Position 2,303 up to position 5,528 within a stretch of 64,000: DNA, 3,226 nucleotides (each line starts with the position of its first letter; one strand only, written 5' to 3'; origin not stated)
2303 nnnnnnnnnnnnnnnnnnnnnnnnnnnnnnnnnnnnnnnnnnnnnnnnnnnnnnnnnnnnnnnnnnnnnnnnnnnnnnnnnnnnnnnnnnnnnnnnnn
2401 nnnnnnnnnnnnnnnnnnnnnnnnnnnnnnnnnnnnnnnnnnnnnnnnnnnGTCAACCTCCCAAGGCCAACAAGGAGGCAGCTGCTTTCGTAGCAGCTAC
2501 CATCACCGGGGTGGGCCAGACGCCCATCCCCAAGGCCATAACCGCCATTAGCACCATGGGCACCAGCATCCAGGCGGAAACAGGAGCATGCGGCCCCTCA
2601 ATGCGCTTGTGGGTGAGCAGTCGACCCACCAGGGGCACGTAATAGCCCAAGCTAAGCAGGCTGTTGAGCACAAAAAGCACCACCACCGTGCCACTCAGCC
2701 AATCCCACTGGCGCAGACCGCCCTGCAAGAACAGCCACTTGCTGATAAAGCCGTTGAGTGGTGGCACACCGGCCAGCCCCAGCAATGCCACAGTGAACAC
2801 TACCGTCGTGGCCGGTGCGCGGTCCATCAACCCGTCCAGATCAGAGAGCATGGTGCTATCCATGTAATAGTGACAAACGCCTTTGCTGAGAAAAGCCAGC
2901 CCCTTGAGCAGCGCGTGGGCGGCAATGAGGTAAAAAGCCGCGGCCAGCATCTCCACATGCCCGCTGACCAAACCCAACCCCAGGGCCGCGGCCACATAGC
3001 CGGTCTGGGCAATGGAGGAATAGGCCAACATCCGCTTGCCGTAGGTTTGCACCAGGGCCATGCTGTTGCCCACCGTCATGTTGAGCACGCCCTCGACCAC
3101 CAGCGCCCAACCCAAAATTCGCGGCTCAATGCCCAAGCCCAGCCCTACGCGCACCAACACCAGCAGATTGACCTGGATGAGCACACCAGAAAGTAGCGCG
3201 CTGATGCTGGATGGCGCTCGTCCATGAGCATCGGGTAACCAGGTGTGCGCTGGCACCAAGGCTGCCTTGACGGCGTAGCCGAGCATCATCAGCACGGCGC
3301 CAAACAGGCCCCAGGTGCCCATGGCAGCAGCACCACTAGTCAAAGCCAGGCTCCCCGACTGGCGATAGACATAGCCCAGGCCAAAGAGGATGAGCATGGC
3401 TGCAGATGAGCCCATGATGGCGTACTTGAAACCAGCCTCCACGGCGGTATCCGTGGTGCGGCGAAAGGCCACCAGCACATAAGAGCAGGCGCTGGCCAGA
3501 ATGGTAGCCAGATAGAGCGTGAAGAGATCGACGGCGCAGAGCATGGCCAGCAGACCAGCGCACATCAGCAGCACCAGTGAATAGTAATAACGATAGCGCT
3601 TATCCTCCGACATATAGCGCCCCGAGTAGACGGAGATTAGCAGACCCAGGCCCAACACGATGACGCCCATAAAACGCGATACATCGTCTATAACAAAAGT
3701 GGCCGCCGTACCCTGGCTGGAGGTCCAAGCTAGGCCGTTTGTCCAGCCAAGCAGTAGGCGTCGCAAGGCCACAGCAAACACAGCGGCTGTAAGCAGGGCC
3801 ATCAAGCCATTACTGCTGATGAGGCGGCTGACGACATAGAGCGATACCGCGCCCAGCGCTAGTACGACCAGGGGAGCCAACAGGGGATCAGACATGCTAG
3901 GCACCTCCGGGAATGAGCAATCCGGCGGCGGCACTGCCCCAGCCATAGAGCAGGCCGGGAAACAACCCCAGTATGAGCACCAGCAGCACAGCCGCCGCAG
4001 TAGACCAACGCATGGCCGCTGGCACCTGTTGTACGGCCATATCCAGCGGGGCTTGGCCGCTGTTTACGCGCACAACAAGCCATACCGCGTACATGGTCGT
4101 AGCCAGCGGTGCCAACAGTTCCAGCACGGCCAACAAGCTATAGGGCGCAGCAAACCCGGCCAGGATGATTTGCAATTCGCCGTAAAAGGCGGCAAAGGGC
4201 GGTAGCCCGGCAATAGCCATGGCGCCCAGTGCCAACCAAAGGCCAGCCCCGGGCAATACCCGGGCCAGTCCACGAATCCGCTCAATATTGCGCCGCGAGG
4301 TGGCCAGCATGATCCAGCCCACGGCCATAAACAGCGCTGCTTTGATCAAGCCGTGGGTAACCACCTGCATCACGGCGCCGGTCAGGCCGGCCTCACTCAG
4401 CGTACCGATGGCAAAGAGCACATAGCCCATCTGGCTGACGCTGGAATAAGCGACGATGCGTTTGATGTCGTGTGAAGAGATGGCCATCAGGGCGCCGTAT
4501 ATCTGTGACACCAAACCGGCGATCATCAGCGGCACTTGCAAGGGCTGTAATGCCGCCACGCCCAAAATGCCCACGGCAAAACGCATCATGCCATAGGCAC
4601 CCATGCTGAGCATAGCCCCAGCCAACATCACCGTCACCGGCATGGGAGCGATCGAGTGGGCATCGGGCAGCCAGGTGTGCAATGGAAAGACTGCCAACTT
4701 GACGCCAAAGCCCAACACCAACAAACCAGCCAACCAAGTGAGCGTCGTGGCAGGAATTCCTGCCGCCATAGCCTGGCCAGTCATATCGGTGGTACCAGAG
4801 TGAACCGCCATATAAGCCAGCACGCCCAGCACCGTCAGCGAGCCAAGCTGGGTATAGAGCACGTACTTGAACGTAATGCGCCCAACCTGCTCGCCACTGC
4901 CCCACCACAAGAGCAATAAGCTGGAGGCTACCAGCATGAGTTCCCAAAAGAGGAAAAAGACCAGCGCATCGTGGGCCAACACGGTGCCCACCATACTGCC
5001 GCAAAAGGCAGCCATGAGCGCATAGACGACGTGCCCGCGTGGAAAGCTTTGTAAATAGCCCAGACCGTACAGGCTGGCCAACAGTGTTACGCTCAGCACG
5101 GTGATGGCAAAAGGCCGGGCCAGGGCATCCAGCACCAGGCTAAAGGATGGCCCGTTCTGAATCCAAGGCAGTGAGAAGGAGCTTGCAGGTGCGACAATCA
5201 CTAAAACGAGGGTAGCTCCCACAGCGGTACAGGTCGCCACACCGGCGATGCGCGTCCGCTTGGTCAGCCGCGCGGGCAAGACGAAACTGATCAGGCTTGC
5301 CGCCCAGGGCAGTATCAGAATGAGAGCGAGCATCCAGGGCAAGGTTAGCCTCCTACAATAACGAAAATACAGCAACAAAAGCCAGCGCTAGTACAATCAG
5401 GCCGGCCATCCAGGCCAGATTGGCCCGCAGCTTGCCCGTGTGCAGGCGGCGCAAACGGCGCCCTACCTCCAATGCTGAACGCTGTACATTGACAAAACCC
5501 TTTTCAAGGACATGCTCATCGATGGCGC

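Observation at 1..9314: Complex-I-like group 4 [NiFe] hydrogenase operon with an unusual 5' module (NapH-type polyferredoxin + Tat-exported Cys-rich repeat protein)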

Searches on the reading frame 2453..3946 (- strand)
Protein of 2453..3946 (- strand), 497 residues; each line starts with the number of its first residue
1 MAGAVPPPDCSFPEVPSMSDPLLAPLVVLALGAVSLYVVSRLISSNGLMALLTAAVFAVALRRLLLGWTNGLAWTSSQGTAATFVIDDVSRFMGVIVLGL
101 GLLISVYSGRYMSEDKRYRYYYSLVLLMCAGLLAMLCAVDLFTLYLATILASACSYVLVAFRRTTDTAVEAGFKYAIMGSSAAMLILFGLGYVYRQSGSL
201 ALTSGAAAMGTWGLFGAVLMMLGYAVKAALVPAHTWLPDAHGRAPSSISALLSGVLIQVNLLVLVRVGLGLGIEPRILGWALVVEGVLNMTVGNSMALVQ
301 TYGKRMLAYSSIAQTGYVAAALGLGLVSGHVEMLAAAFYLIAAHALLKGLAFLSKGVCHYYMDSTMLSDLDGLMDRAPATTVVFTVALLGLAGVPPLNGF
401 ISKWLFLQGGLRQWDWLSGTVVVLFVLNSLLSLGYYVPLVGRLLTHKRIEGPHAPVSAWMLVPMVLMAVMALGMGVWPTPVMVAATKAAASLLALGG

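Call 4: search_protein_families(library=pfam, proteins=[window:2453-3946:-], max_evalue=0.01)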
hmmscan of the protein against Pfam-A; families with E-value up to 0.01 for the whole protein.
window:2453-3946:- (497 aa): 2 families
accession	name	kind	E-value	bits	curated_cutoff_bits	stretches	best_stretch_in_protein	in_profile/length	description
PF00361.26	Proton_antipo_M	-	1.5e-51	175.8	21.5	1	138-428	1-290/294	NADH:quinone oxidoreductase/Mrp antiporter, TM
PF00662.26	Proton_antipo_N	-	2.2e-08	34.3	24.5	1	82-122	11-51/51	NADH-Ubiquinone oxidoreductase (complex I), chain 5 N-terminus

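Call 5: search_protein_families(library=ncbifam, proteins=[window:2453-3946:-], max_evalue=0.01)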
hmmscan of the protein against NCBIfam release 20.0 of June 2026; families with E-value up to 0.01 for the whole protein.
window:2453-3946:- (497 aa): 76 families (the best 25 are shown)
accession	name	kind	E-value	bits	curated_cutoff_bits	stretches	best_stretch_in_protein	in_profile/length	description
NF006240.0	PRK08376.1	subfamily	2e-72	244.8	662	1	83-492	85-506/521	putative monovalent cation/H+ antiporter subunit D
TIGR01770.1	NDH_I_N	subfamily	8.1e-67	226.2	332.6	1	23-481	4-471/472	NADH-quinone oxidoreductase subunit NuoN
NF006419.0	PRK08668.1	equivalog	1.7e-56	192.2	617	1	26-488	8-477/613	NADH dehydrogenase subunit M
NF005086.0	PRK06521.1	equivalog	4e-55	187.5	667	1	29-493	16-507/669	hydrogenase 4 subunit B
NF005097.0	PRK06525.1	equivalog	1.6e-54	185.5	430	1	74-472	62-469/480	hydrogenase 4 subunit D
NF004445.0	PRK05777.2-3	equivalog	3.2e-53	181.4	408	1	23-478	10-464/475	NADH-quinone oxidoreductase subunit NuoN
NF004442.0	PRK05777.1-5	equivalog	1.4e-51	176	523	1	23-492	11-481/483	NADH-quinone oxidoreductase subunit NuoN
NF004440.0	PRK05777.1-3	equivalog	3.1e-51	174.7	519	1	23-492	11-476/477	NADH-quinone oxidoreductase subunit NuoN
NF006241.0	PRK08377.1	equivalog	1.2e-49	169.7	645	1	88-493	78-478/494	NADH dehydrogenase subunit N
NF009305.0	PRK12662.1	equivalog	5.2e-49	167.3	700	1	101-493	92-491/492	putative monovalent cation/H+ antiporter subunit D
TIGR01972.1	NDH_I_M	subfamily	5.7e-44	150.6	263.8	1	61-493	51-483/486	NADH-quinone oxidoreductase subunit M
NF009306.0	PRK12663.1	equivalog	7.1e-44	150.4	542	1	73-492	64-481/498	Na+/H+ antiporter subunit D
NF009310.0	PRK12668.1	equivalog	4.6e-43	147.9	564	1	22-481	6-437/584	Na(+)/H(+) antiporter subunit D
NF006418.0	PRK08667.1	equivalog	1.3e-41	142.9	794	1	42-483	29-491/644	hydrogenase membrane subunit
NF005042.0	PRK06458.1-2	equivalog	2e-41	142.5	437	1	81-450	51-409/439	hydrogenase 4 subunit F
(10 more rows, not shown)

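Call 71: search_solved_structures(query=window:2453-3895:-, max_evalue=1e-20)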
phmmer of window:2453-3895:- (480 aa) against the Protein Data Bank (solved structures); distinct sequences matched with E-value up to 1e-20: 29.
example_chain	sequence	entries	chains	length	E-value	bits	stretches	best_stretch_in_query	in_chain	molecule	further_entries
6cfw_H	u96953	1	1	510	1.9e-55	191.9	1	10-464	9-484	Monovalent cation/H+ antiporter subunit D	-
6u8y_H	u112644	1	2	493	8.2e-35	123.9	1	80-476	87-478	NADH dehydrogenase subunit N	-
7ar7_N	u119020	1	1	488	1.8e-31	112.9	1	104-427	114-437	NADH-ubiquinone oxidoreductase chain 2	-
7a23_I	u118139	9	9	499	2.2e-31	112.6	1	104-427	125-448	Nad2m | NADH-ubiquinone oxidoreductase chain 2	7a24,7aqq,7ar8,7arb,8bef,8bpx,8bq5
8e73_2M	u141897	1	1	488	1.1e-29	107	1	97-427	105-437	Nad2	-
6hum_B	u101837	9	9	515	1.9e-29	106.2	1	64-430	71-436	NAD(P)H-quinone oxidoreductase subunit 2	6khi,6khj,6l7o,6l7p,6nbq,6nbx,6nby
3rko_N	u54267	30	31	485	2.3e-29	106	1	34-466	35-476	NADH-QUINONE OXIDOREDUCTASE SUBUNIT N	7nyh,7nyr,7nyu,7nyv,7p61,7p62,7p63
7qru_D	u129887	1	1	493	2.3e-29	106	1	18-465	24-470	Na+/H+ antiporter subunit D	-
8qby_N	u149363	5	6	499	9.4e-29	103.9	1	7-472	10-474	NADH-quinone oxidoreductase subunit N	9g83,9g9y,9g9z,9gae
6x89_2M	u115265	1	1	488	2.1e-28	102.8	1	97-426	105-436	NU2M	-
7wff_B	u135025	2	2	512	6.3e-28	101.2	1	8-433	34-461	NAD(P)H-quinone oxidoreductase subunit 2, chloroplastic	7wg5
4he8_N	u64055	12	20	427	1.4e-27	100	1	9-467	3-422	NADH-quinone oxidoreductase subunit 14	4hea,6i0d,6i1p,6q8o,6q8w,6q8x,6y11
7qru_A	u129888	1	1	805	2.5e-27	99.3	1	11-400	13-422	Na+/H+ antiporter subunit A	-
9grx_B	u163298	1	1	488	1.6e-26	96.6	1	5-433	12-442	NAD(P)H-quinone oxidoreductase subunit 2 A, chloroplastic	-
6z16_A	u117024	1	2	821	3.4e-26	95.5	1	57-462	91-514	Multisubunit Na+/H+ antiporter, A subunit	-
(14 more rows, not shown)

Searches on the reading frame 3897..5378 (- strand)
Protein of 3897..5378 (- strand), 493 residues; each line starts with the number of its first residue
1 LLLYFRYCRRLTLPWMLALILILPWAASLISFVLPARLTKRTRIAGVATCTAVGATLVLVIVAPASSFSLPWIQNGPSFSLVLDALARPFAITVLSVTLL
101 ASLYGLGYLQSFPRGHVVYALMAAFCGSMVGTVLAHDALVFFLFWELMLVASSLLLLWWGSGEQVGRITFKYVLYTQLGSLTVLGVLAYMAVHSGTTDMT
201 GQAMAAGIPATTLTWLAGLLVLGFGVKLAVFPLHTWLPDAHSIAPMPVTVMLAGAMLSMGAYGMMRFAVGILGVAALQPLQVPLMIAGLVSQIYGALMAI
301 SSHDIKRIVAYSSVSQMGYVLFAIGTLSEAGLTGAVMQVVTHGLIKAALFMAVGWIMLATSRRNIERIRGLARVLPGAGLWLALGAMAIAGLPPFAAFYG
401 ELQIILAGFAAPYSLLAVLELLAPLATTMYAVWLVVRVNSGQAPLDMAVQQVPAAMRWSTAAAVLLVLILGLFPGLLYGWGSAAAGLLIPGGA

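Call 4: search_protein_families(library=pfam, proteins=[window:3897-5378:-], max_evalue=0.01)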
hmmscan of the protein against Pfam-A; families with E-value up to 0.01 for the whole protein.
window:3897-5378:- (493 aa): 2 families
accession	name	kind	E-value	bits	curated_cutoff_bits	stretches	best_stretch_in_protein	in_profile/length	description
PF00361.26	Proton_antipo_M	-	1.9e-60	205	21.5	1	135-419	1-286/294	NADH:quinone oxidoreductase/Mrp antiporter, TM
PF00662.26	Proton_antipo_N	-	0.0004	20.7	24.5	1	72-111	1-43/51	NADH-Ubiquinone oxidoreductase (complex I), chain 5 N-terminus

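Call 5: search_protein_families(library=ncbifam, proteins=[window:3897-5378:-], max_evalue=0.01)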
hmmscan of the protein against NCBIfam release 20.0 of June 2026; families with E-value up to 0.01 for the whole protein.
window:3897-5378:- (493 aa): 76 families (the best 25 are shown)
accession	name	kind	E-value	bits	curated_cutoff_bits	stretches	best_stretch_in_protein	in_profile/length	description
TIGR01972.1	NDH_I_M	subfamily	1.5e-82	277.8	263.8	1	17-481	1-475/486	NADH-quinone oxidoreductase subunit M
NF005060.0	PRK06473.1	equivalog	6e-67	226.5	747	1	16-489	1-482/500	NADH-quinone oxidoreductase subunit M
NF009212.0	PRK12561.1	subfamily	1.5e-64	218.7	645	1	12-476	5-483/531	NAD(P)H-quinone oxidoreductase subunit 4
NF005611.0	PRK07363.1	equivalog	5.8e-61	206.5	764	1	16-487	1-480/501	NADH-quinone oxidoreductase subunit M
NF005086.0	PRK06521.1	equivalog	1.2e-57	195.8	667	1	19-433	10-439/669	hydrogenase 4 subunit B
NF004499.0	PRK05846.1-3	equivalog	1.8e-57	195.2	585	1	69-480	69-476/502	NADH-quinone oxidoreductase subunit M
NF004501.0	PRK05846.1-5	subfamily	7e-56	190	598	1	78-475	77-470/492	NADH-quinone oxidoreductase subunit M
NF006419.0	PRK08668.1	equivalog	3e-55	188.1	617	1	17-478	4-471/613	NADH dehydrogenase subunit M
NF004505.0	PRK05846.2-5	equivalog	3.1e-55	187.9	700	1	15-477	3-470/508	NADH-quinone oxidoreductase subunit M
NF006418.0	PRK08667.1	equivalog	2.1e-54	185.2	794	1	22-419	11-422/644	hydrogenase membrane subunit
NF004498.0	PRK05846.1-1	equivalog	1e-52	179.6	614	1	61-475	60-483/509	NADH-quinone oxidoreductase subunit M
NF005097.0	PRK06525.1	equivalog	2.2e-52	178.4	430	1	20-468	8-469/480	hydrogenase 4 subunit D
NF002713.0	PRK02546.1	subfamily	6.7e-52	176.7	827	1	12-412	7-411/533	NAD(P)H-quinone oxidoreductase subunit 4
NF004500.0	PRK05846.1-4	equivalog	1.1e-51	176.1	550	1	14-475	5-489/525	NADH-quinone oxidoreductase subunit M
NF005141.0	PRK06590.1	equivalog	1.3e-50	173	556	1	16-477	4-467/615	NADH-quinone oxidoreductase subunit L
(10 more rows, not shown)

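Call 70: search_solved_structures(query=window:3897-5342:-, max_evalue=1e-20)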
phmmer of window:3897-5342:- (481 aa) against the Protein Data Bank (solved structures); distinct sequences matched with E-value up to 1e-20: 73 (the best 60 are shown).
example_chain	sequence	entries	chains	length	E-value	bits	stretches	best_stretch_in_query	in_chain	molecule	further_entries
6tjv_D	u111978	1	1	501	1.1e-52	182.8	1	4-474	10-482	NADH dehydrogenase subunit 4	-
6hum_D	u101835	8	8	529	6.9e-47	163.8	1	57-476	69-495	NAD(P)H-quinone oxidoreductase chain 4 1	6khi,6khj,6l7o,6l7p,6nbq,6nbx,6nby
7p61_M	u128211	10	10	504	7.3e-47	163.7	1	53-469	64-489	NADH dehydrogenase I subunit M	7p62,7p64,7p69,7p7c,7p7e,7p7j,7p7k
3rko_M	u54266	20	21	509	7.6e-47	163.6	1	53-469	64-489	NADH-QUINONE OXIDOREDUCTASE SUBUNIT M | NADH dehydrogenase I subunit M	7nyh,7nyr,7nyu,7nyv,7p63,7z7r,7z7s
8qby_M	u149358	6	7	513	1.8e-45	159.1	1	41-473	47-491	NADH dehydrogenase subunit M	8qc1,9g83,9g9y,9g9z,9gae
7ar7_M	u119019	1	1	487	6.3e-42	147.4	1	8-434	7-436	NADH-ubiquinone oxidoreductase chain 4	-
7aqw_M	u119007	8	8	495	6.4e-42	147.4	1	8-434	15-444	NADH-ubiquinone oxidoreductase chain 4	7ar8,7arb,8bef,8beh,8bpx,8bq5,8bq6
7eu3_D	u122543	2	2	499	8.5e-42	147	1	2-410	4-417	NAD(P)H-quinone oxidoreductase chain 4, chloroplastic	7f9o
7aqq_M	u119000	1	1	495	1.6e-41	146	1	8-434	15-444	NADH-ubiquinone oxidoreductase chain 4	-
7a23_M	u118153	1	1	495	2.7e-40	142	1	8-434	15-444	Nad4m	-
7wff_D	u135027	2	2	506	4e-40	141.5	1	2-411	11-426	NAD(P)H-quinone oxidoreductase chain 4, chloroplastic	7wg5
8e73_4M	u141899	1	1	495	6.1e-40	140.9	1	8-434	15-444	Nad4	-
9grx_D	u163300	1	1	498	1.4e-38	136.4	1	68-411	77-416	NAD(P)H-quinone oxidoreductase chain 4, chloroplastic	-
7d3u_A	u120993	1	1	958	4.5e-35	124.8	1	23-403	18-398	Monovalent Na+/H+ antiporter subunit A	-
7qru_A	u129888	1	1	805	1.4e-34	123.2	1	56-465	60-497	Na+/H+ antiporter subunit A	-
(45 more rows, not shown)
